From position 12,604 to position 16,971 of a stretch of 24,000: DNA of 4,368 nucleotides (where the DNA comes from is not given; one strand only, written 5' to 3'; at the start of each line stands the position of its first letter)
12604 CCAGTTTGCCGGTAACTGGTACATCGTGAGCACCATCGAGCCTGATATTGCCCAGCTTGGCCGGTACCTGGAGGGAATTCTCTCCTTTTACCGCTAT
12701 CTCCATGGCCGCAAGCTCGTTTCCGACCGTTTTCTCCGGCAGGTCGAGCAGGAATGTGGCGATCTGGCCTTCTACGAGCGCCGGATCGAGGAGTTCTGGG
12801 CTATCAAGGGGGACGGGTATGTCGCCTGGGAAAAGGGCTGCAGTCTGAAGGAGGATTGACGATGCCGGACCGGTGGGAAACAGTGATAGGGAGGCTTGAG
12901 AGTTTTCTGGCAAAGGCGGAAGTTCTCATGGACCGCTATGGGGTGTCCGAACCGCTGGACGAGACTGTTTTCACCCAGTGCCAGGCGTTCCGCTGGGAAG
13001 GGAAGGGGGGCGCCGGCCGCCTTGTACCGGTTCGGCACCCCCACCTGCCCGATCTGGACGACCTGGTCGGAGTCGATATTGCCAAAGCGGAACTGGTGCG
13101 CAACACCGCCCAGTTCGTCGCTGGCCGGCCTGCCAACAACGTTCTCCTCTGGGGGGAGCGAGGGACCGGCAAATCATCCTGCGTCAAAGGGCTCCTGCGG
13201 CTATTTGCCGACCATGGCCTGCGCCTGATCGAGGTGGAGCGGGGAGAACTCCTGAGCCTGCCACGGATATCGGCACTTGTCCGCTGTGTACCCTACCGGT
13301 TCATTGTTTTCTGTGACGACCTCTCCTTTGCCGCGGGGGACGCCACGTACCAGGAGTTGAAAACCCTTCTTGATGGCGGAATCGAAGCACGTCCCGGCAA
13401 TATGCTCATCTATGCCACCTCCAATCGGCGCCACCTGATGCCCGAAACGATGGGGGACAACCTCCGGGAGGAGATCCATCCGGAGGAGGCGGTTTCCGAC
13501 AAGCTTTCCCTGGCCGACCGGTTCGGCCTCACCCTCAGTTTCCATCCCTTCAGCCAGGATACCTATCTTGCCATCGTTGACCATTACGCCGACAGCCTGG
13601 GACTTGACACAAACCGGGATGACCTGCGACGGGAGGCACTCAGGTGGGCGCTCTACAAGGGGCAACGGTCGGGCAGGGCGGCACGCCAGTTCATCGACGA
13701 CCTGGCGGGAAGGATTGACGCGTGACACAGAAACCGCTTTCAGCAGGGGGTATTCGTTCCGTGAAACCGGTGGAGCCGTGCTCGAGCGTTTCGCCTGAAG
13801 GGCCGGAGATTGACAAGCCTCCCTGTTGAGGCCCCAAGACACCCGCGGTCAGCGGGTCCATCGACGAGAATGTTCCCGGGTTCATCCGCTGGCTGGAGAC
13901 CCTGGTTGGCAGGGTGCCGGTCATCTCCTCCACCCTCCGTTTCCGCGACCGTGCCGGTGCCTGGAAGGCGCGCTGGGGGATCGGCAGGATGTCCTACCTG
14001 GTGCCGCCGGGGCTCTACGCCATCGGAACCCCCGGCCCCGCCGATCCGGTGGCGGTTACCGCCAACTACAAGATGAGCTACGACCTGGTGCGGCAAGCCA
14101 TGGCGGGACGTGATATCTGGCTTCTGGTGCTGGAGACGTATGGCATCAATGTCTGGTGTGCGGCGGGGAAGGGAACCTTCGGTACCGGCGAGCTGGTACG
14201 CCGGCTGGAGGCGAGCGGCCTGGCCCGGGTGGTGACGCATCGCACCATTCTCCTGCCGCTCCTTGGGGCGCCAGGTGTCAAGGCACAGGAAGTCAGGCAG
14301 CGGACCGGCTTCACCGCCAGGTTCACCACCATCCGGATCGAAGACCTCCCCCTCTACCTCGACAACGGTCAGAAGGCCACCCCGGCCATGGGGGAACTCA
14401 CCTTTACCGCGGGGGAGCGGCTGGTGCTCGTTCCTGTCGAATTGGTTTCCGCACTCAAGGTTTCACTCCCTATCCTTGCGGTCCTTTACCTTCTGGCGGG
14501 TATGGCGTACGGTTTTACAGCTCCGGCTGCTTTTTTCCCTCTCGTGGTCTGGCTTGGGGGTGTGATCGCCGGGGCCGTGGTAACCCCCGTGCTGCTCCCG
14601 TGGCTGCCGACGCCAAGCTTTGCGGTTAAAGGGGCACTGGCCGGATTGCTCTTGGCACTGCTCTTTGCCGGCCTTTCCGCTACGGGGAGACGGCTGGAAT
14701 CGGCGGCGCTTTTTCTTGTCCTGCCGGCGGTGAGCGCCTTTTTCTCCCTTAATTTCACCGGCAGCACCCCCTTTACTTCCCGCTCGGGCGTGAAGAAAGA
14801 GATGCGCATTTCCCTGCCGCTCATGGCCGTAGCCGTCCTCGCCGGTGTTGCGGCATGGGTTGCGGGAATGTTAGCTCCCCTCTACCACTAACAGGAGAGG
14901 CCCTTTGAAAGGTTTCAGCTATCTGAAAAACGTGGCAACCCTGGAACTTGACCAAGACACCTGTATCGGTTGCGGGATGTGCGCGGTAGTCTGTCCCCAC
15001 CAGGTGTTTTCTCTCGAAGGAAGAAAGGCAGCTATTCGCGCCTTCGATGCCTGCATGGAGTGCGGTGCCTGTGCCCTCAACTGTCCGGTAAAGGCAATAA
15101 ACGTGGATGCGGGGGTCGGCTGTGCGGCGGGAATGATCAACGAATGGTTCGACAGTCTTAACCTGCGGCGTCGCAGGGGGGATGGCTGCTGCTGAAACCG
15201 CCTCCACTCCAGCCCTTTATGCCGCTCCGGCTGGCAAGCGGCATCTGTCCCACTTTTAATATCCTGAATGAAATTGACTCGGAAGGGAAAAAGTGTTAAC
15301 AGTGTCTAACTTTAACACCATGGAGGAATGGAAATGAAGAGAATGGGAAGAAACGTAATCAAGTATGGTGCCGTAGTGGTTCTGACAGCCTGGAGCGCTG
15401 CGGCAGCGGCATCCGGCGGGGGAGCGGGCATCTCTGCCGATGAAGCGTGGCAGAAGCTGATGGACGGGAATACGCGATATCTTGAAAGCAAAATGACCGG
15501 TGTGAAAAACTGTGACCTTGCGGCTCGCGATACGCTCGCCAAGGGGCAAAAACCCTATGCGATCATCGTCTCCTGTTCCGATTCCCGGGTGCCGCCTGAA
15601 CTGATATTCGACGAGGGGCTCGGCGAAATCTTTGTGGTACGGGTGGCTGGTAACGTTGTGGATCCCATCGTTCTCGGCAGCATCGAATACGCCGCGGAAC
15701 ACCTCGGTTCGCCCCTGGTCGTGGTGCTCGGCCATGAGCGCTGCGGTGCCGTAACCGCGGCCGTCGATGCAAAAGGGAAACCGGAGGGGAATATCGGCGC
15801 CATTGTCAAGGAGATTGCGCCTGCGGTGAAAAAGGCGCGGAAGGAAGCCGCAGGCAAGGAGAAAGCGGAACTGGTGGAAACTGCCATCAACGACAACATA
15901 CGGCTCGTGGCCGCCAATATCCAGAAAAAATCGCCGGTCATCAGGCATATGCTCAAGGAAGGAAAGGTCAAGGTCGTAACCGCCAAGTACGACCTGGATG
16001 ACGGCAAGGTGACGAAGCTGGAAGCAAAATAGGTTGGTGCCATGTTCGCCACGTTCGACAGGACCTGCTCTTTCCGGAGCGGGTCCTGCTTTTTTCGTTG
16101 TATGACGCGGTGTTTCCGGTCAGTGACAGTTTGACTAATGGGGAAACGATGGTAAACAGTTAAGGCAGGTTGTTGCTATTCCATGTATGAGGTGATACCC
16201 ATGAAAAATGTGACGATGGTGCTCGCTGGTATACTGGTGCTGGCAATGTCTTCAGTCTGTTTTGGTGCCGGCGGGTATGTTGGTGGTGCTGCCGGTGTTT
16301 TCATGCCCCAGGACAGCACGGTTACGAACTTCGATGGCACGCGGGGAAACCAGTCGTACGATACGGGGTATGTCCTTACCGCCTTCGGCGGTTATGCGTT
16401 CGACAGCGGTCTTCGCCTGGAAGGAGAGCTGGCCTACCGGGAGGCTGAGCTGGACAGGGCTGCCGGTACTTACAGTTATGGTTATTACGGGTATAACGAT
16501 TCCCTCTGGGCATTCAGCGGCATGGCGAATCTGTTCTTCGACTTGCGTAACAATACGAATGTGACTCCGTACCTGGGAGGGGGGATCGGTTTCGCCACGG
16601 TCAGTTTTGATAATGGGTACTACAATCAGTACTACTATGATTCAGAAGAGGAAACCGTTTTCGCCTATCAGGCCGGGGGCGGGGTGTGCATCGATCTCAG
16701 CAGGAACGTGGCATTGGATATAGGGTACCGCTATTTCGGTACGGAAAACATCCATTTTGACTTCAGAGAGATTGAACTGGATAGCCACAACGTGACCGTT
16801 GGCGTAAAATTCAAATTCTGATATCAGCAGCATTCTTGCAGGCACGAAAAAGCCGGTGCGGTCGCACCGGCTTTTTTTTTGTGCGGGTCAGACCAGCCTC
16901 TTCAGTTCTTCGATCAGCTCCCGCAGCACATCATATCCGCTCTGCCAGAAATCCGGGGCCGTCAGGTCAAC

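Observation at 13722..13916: hgcA appears to read through a Cys-UGA dyad followed by an fdhF-type SECIS hairpin: candidate selenocysteine-containing HgcA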

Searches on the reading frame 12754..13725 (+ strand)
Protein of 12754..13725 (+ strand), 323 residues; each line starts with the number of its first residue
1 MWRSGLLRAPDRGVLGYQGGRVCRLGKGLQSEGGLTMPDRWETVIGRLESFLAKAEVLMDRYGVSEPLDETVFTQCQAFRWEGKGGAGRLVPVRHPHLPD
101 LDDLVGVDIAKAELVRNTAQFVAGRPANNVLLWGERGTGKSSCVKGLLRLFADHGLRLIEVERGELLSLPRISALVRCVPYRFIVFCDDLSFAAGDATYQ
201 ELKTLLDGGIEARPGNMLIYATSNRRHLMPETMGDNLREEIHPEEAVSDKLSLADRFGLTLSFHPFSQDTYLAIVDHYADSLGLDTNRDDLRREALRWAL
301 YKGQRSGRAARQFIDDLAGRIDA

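Call 18: search_protein_families(library=ncbifam, proteins=[window:12754-13725:+])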
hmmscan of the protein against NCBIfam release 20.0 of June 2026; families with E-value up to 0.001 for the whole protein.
window:12754-13725:+ (323 aa): 3 families
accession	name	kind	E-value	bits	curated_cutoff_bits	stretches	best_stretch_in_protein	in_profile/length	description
TIGR03420.1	DnaA_homol_Hda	equivalog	3e-05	23.7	194.8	1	93-201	6-110/226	DnaA regulatory inactivator Hda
TIGR02928.1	TIGR02928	subfamily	0.00019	20.4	181.3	1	97-152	12-65/366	orc1/cdc6 family replication initiation protein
NF003229.0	PRK04195.1-5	equivalog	0.00079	18.2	280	0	100-161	15-75/413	replication factor C large subunit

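Call 29: search_protein_families(library=pfam, proteins=[window:12754-13725:+], max_evalue=0.00001)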
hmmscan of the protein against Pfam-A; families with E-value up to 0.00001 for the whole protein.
window:12754-13725:+ (323 aa): 2 families
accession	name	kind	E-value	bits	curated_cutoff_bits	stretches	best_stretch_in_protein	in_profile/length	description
PF05673.19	DUF815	-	4.3e-104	347.5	23.8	1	75-320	2-248/249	Protein of unknown function (DUF815)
PF13191.12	AAA_16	-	5.6e-07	30.7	32.6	1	122-213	20-104/167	AAA ATPase domain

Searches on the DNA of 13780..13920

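Call 39: search_rna_families(source=window, start=13780, end=13920, threshold=evalue, max_evalue=10, show_alignments=2)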
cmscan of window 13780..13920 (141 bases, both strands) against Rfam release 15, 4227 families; matches with E-value up to 10: 7.
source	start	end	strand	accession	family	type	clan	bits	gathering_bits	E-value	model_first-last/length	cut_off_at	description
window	13883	13916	+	RF02518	mir-2494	Gene; miRNA;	-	16.4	140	0.97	1-113/113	no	mir-2494 microRNA precursor family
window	13824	13862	-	RF03058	sul1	Cis-reg; riboswitch;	-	14.6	36.2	1.1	1-56/56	no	sul1 RNA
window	13836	13915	-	RF01394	isrK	Gene; sRNA;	-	12.8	50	0.89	1-77/77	no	isrK Hfq binding RNA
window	13887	13920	+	RF00939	mir-504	Gene; miRNA;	-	11.9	57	8.4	1-34/78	3'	mir-504 microRNA precursor family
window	13780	13796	-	RF02276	Hammerhead_II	Gene; ribozyme;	CL00010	11.4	37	8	1-17/66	3'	Hammerhead ribozyme (type II)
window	13839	13857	+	RF01394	isrK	Gene; sRNA;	-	9.3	50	7.1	54-72/77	no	isrK Hfq binding RNA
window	13780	13904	-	RF01877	MIAT_exon5_3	Gene; lncRNA;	-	4.9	90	2.8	1-118/382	3'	Myocardial infarction associated transcript exon 5 conserved region 3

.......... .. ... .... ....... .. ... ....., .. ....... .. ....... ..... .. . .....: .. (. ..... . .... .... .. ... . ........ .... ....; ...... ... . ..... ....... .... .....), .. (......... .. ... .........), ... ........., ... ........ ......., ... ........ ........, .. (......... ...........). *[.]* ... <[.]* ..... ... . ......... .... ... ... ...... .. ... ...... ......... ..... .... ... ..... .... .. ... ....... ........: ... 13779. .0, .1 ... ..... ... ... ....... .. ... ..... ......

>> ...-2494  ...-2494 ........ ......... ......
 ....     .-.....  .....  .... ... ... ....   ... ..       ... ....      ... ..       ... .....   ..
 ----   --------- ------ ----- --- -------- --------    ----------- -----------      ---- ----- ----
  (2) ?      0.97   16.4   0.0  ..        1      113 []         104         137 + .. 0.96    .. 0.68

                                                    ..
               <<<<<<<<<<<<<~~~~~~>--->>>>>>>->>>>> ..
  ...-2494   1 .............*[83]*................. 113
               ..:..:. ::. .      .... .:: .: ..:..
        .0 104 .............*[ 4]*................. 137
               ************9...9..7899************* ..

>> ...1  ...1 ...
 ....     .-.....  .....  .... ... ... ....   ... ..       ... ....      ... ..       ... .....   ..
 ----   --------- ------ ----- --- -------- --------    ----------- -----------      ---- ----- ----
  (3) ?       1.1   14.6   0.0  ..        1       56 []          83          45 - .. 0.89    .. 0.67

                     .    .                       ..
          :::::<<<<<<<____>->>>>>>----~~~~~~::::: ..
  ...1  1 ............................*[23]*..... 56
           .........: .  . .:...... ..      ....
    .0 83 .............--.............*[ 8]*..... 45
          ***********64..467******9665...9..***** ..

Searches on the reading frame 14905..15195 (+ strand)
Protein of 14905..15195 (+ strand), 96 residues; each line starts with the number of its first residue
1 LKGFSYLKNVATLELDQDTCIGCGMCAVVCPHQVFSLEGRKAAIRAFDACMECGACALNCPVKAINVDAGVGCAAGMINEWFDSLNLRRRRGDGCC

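Call 18: search_protein_families(library=ncbifam, proteins=[window:14905-15195:+])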
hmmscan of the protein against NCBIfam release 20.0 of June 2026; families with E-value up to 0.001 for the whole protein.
window:14905-15195:+ (96 aa): 71 families (the best 25 are shown)
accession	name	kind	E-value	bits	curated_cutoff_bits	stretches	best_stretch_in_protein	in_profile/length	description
NF040864.1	HgcB_ferredoxin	equivalog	5.5e-38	128.7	99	1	5-96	1-93/93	mercury methylation ferredoxin HgcB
NF043039.1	HgcAB_like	equivalog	2.9e-14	53.4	285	1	9-65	291-349/350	HgcAB-like fusion protein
NF038196.1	ferrodoxin_EFR1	subfamily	3.8e-12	46.8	75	1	13-68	180-232/242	EFR1 family ferrodoxin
NF045874.1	Vhu_polyferre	exception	2e-11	43.2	600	1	8-80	186-258/381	F420-non-reducing hydrogenase associated-polyferredoxin VhuB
NF040684.1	PorD_Arch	equivalog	3e-11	43.2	120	1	14-67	28-81/85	pyruvate synthase subunit PorD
TIGR02179.1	PorD_KorD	subfamily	2.4e-10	40.4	60.05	1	15-67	22-74/78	2-oxoacid:acceptor oxidoreductase, delta subunit, pyruvate/2-ketoisovalerate family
NF007203.0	PRK09624.1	equivalog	4.8e-10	39.6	171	1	10-67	43-100/105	pyuvate ferredoxin oxidoreductase subunit delta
NF058577.1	FdxA_fam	equivalog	7.1e-10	38.9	65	2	48-67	7-26/52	4Fe-4S ferredoxin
NF040770.1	hetero_SS_HdrA2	exception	1.6e-09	36.5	1100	1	12-67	571-625/777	CoB-CoM heterodisulfide reductase HdrA2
NF042909.1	FMH_DH_FwdF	exception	1.7e-08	34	375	1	10-46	47-83/336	tungsten-dependent formylmethanofuran dehydrogenase subunit FwdF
TIGR04395.1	cutC_activ_rSAM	equivalog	3.3e-08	33.2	360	1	15-69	51-107/309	choline TMA-lyase-activating enzyme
NF006221.0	PRK08348.1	subfamily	4e-08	33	124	1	13-68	39-95/136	NADH-plastoquinone oxidoreductase subunit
NF007202.0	PRK09623.1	equivalog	8.4e-08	32.5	166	1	6-38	69-101/105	3-methyl-2-oxobutanoate dehydrogenase subunit delta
TIGR02700.1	flavo_MJ0208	hypoth_equivalog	1.2e-07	31.3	251.35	1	13-67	143-196/234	dihydromethanopterin reductase (acceptor)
NF045490.1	FdxA_Protbact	equivalog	1.3e-07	31.8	135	1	18-71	7-61/104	ferredoxin FdxA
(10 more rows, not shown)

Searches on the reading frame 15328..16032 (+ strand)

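Call 29: search_protein_families(library=pfam, proteins=[window:15328-16032:+], max_evalue=0.00001)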
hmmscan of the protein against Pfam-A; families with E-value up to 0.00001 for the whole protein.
window:15328-16032:+ (234 aa): 1 family
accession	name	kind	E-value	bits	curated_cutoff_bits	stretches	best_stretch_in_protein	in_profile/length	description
PF00484.24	Pro_CA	-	1.9e-45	155.3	25.7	1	78-228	1-156/156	Carbonic anhydrase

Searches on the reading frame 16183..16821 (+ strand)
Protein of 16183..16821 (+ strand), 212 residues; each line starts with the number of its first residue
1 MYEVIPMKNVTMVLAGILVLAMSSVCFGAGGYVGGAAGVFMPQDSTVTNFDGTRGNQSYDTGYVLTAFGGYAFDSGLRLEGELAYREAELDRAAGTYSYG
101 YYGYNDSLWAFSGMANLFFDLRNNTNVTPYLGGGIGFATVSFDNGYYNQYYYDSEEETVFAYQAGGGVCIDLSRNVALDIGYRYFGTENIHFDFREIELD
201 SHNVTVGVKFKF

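Call 30: search_protein_families(library=pfam, proteins=[window:16183-16821:+], max_evalue=0.00001)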
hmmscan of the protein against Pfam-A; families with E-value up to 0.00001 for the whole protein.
window:16183-16821:+ (212 aa): 2 families
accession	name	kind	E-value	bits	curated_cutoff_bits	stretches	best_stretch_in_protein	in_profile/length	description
PF13505.12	OMP_b-brl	-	1.8e-14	54.7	28.7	1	29-212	20-175/175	Outer membrane protein beta-barrel domain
PF01617.23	Surface_Ag_2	-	2.8e-08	34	22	1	105-203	130-217/247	Surface antigen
